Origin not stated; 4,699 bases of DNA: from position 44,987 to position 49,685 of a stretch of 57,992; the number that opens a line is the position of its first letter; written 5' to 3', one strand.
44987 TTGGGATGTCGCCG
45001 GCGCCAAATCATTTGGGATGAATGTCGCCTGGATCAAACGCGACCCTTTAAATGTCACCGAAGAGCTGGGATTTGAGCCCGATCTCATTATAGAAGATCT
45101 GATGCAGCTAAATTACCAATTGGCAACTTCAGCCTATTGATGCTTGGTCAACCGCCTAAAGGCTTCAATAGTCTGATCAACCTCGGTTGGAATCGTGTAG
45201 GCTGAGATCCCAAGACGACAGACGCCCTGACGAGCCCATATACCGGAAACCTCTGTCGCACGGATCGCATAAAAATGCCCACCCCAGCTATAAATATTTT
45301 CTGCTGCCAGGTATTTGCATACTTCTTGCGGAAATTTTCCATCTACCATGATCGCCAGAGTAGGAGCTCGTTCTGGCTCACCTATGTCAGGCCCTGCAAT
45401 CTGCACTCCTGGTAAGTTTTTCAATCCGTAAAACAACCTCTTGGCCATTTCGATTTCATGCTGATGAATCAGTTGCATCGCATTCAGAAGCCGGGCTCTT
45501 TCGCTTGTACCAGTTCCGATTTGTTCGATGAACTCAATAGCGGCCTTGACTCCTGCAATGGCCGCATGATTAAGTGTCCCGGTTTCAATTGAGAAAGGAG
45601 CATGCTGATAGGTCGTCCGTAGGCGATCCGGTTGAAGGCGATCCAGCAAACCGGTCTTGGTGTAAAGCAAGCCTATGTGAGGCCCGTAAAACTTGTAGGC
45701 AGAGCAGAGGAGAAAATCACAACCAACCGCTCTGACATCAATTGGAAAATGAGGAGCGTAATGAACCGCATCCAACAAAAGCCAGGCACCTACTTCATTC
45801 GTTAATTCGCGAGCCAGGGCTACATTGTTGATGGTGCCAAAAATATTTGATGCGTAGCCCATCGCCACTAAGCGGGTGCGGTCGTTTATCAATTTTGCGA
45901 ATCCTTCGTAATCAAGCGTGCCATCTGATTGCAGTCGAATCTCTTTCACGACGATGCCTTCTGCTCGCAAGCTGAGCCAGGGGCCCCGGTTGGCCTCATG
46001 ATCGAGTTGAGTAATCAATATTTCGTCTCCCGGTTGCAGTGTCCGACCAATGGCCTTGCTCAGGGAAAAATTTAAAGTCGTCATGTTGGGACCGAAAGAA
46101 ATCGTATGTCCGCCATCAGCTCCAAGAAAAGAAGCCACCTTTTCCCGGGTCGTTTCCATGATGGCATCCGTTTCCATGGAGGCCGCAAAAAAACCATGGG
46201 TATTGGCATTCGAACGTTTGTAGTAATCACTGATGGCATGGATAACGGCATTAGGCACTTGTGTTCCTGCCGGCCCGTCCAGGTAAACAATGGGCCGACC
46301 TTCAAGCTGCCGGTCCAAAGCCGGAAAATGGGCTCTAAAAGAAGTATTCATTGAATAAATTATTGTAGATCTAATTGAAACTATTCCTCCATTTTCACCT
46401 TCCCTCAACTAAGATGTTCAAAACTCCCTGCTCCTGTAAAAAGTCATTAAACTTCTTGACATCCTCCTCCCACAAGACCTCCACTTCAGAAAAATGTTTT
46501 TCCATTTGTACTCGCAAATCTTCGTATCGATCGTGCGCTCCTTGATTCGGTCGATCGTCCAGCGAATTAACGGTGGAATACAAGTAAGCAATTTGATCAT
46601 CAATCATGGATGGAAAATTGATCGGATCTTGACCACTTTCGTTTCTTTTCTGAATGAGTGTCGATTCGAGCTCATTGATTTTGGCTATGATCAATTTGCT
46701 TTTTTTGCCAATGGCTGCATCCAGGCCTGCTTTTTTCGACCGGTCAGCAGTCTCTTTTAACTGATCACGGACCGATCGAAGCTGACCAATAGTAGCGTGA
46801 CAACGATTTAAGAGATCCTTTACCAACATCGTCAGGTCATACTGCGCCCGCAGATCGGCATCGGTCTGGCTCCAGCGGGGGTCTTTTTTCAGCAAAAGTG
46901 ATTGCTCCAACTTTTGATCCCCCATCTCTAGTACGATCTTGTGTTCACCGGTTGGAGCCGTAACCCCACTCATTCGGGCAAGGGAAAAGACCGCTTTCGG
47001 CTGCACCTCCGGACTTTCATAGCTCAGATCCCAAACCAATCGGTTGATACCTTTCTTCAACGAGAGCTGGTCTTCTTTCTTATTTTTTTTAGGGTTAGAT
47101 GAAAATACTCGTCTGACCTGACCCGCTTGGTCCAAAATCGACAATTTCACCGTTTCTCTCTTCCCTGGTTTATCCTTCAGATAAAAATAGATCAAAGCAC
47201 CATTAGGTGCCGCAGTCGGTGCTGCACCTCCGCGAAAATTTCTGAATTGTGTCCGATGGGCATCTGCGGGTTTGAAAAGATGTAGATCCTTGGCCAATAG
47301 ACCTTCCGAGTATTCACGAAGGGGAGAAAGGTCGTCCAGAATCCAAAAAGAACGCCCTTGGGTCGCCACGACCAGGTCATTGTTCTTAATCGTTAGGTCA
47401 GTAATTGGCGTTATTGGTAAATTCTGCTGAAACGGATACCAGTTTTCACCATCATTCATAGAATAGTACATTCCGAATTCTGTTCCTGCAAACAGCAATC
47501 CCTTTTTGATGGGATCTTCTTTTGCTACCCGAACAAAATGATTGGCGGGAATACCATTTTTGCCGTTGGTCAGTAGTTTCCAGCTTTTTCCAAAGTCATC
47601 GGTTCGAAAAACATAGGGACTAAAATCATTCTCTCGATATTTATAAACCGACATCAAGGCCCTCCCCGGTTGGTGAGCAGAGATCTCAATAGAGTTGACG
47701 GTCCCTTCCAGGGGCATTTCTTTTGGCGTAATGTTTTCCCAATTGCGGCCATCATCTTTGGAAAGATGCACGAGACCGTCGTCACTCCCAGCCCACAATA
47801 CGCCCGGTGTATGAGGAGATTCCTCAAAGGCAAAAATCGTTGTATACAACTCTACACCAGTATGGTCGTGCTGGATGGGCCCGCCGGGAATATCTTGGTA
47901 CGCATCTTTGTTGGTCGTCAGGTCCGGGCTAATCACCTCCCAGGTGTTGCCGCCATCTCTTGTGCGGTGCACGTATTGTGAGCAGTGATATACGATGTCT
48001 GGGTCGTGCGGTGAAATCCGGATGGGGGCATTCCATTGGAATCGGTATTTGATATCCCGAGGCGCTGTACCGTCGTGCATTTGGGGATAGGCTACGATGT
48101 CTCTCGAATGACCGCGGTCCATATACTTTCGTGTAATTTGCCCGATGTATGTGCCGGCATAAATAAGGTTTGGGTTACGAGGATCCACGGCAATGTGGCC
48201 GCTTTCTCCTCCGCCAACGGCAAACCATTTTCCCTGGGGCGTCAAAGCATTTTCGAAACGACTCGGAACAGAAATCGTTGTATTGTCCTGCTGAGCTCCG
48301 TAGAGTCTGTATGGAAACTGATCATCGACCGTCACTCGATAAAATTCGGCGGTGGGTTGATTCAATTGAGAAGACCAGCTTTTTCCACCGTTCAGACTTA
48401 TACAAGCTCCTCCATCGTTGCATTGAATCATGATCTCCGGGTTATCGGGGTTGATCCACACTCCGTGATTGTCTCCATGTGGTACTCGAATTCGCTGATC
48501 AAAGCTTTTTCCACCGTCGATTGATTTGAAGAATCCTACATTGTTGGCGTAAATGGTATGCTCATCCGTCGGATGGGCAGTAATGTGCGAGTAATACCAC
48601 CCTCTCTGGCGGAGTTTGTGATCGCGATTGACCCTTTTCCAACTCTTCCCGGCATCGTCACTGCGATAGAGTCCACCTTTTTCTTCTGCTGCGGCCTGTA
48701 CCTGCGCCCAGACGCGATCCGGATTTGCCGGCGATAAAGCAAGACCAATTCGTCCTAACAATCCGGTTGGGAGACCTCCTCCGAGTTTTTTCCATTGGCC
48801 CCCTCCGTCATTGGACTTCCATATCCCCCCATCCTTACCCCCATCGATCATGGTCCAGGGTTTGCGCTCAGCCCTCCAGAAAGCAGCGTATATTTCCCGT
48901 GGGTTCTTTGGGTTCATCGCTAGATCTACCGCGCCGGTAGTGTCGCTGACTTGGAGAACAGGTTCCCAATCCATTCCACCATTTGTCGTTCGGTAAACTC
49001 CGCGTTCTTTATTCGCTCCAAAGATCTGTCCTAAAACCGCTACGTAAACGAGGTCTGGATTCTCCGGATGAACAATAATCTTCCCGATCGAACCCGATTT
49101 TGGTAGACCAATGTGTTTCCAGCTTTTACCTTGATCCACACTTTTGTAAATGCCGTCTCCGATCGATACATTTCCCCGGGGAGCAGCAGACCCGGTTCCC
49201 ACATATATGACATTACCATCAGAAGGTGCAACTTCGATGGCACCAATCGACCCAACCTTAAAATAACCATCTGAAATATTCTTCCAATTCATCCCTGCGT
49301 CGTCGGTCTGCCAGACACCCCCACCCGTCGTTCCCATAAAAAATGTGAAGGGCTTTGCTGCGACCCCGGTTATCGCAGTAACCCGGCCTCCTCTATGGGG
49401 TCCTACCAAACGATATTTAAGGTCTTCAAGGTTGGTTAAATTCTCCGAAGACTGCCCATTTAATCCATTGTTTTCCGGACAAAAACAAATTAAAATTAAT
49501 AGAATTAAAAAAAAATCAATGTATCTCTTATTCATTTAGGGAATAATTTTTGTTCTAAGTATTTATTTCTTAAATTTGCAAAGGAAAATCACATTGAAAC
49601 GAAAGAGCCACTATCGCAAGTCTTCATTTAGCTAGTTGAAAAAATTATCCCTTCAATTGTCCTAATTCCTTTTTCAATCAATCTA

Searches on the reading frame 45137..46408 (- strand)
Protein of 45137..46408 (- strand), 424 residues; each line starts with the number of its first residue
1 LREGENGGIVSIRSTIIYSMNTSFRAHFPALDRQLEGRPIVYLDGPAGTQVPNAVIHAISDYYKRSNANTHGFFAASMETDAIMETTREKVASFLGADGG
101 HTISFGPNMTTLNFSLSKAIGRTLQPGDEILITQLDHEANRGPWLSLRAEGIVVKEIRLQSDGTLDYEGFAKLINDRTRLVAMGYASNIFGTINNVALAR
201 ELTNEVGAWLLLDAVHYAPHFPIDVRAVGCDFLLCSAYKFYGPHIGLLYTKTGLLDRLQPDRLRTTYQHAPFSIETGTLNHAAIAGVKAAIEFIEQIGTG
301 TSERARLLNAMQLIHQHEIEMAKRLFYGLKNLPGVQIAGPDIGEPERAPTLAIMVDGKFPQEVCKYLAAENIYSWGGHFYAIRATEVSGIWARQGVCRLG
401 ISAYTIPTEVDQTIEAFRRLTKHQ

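Call 55: search_protein_families(library=pfam, proteins=[window:45137-46408:-], max_evalue=0.0001)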
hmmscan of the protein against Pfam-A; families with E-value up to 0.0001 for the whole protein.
window:45137-46408:- (424 aa): 1 family
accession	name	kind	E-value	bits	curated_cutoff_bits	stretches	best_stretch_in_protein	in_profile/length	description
PF00266.25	Aminotran_5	-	1.6e-69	235.1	21.5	1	41-412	1-370/371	Aminotransferase class-V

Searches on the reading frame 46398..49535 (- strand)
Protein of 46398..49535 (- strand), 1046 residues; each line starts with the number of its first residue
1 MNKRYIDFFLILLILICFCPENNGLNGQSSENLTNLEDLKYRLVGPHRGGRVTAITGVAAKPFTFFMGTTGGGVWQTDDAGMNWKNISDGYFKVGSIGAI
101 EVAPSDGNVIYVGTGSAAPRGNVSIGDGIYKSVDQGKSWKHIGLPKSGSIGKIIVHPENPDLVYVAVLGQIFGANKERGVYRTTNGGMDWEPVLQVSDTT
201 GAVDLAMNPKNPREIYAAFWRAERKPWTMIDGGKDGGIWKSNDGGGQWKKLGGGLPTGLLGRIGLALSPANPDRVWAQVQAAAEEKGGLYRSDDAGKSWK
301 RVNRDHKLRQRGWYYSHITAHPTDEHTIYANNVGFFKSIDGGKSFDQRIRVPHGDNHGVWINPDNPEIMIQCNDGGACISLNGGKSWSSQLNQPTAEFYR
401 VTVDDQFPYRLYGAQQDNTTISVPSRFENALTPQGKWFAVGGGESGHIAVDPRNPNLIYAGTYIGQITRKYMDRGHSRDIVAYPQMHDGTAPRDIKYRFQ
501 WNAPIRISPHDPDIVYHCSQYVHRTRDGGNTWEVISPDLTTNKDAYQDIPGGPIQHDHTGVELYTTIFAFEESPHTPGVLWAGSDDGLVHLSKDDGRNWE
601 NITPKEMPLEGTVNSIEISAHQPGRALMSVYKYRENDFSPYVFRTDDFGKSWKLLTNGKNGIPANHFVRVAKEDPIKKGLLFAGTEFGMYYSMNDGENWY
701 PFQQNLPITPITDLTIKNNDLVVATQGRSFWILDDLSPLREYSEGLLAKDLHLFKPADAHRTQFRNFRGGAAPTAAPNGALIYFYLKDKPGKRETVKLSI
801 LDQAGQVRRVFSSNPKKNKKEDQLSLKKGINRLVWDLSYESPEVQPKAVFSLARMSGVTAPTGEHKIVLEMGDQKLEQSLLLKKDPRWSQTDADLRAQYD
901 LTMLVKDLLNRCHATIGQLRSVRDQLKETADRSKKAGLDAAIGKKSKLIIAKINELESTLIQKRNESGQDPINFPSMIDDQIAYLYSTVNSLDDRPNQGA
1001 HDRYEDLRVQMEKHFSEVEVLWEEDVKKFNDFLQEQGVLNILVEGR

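Call 55: search_protein_families(library=pfam, proteins=[window:46398-49535:-], max_evalue=0.0001)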
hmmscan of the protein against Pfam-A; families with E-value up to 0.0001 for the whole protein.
window:46398-49535:- (1046 aa): 4 families
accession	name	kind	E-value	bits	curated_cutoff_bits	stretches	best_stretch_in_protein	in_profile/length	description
PF15902.12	Sortilin-Vps10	-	9.5e-28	97.6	33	2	129-251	3-112/446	Sortilin, neurotensin receptor 3,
PF02012.26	BNR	-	3.6e-09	35.7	27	0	290-301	1-12/12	BNR/Asp-box repeat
PF14870.12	PSII_BNR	-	1.4e-05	25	27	0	132-204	87-149/303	Photosynthesis system II assembly factor YCF48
PF13088.12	BNR_2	-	8.8e-05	22.4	31.4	0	576-654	131-200/277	BNR repeat-like domain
